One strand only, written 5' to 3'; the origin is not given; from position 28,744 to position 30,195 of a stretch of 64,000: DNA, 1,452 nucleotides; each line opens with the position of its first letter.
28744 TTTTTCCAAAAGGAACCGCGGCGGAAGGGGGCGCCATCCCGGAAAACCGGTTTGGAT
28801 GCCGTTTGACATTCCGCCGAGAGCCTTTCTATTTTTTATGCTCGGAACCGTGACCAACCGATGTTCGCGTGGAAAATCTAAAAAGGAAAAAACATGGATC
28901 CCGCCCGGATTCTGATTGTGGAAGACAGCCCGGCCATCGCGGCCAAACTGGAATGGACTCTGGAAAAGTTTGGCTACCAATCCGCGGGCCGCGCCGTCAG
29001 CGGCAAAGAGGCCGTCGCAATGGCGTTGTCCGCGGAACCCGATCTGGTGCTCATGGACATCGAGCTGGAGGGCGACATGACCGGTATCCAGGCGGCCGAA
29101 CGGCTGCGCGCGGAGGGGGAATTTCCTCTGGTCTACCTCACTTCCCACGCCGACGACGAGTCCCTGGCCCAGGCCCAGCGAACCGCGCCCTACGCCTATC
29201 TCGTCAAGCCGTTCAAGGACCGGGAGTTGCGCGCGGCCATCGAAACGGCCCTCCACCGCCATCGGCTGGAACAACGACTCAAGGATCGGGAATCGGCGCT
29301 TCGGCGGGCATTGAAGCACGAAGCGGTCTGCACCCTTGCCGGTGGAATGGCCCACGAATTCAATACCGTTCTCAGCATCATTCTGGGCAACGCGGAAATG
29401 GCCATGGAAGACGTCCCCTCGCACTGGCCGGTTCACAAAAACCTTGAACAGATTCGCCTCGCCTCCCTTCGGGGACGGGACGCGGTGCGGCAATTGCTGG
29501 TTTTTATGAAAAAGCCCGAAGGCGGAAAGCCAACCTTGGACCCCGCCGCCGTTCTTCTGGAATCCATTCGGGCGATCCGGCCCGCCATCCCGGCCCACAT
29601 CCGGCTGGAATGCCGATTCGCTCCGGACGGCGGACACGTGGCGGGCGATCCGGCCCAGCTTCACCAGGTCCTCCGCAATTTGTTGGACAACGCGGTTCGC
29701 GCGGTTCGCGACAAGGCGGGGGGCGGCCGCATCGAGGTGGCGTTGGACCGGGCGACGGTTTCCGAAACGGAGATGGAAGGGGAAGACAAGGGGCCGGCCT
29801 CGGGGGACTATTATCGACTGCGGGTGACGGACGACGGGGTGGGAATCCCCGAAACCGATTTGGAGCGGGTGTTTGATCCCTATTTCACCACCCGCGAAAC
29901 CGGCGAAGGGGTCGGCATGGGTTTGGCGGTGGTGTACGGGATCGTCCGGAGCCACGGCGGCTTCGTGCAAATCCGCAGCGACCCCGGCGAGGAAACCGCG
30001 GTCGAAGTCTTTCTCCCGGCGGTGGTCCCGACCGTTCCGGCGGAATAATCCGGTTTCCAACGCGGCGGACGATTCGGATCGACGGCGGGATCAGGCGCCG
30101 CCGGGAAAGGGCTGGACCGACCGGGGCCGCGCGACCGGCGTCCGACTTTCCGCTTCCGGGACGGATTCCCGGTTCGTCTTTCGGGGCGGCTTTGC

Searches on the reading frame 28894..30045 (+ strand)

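Call 62: search_protein_families(library=pfam, proteins=[window:28894-30045:+], max_evalue=0.00001)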
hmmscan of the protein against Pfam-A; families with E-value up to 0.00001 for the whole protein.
window:28894-30045:+ (384 aa): 2 families
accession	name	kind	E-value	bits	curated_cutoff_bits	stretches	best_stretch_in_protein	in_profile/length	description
PF02518.31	HATPase_c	-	3e-26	92.5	26.4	1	251-376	1-109/111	Histidine kinase-, DNA gyrase B-, and HSP90-like ATPase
PF00072.30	Response_reg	-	1.2e-21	77.3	30.2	1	6-117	1-111/111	Response regulator receiver domain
